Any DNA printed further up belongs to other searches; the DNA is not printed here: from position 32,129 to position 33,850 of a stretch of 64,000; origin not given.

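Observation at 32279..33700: ATP-dependent DNA ligase that ends right after motif IV (no OB-fold domain) and carries an inserted C4 zinc ribbon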

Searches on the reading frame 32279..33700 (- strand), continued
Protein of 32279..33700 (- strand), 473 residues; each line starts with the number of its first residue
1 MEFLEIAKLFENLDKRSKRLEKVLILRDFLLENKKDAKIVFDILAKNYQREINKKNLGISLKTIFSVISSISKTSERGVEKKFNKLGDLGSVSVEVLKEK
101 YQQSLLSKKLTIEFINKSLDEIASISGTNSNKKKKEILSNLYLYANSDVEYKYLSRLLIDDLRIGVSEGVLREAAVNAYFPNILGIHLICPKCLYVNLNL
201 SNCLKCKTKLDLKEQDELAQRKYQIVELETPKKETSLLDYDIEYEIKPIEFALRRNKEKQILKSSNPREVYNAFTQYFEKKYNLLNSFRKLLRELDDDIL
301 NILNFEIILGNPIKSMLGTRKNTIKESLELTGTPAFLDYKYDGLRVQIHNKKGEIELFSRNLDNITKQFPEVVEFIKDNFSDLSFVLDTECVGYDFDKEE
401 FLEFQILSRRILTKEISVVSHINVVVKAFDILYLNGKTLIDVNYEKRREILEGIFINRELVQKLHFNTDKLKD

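Call 86: search_protein_representatives(protein=P0001)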
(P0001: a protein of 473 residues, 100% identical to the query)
Query: 473 residues. Proteins with E-value up to 0.001 (for the whole library): 3769; up to 1e-10: 1357; up to 1e-30: 142. The best 150 are listed.
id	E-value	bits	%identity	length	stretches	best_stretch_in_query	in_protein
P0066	1.7e-148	511.9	55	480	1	1-470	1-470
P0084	4.1e-123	428.3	47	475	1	1-468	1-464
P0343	1.2e-119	416.9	48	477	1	1-466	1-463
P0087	2.2e-116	406.1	53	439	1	1-465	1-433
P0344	5.0e-112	391.8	49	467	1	1-467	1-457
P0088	6.8e-109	381.4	48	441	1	1-461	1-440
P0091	2.0e-102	360.1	53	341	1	1-340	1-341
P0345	7.0e-98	345.1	45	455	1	1-460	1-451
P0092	9.4e-96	338.1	46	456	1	1-470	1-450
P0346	1.3e-95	337.6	47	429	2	225-463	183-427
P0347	2.3e-75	271.0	39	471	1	5-463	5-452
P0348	3.9e-75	270.2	59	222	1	250-463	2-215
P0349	6.4e-68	246.4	38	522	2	264-460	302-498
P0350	4.3e-61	223.9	36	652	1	3-459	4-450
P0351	5.1e-61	223.7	35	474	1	1-472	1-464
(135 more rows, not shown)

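Call 100: find_related_loci(query=A2, collection=viral_contigs, flank=10000)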
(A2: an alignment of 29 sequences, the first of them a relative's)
Query A2 (473 aa) in viral_contigs; peptide patterns used: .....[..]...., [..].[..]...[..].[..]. (x = any residue, [..] = any of these).
105 stretches matched a pattern; 1 encode a relative of the query (tblastn E <= 1e-3); 1 distinct loci.
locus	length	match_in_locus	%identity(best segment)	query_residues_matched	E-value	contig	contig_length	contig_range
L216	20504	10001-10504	29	221-390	5e-6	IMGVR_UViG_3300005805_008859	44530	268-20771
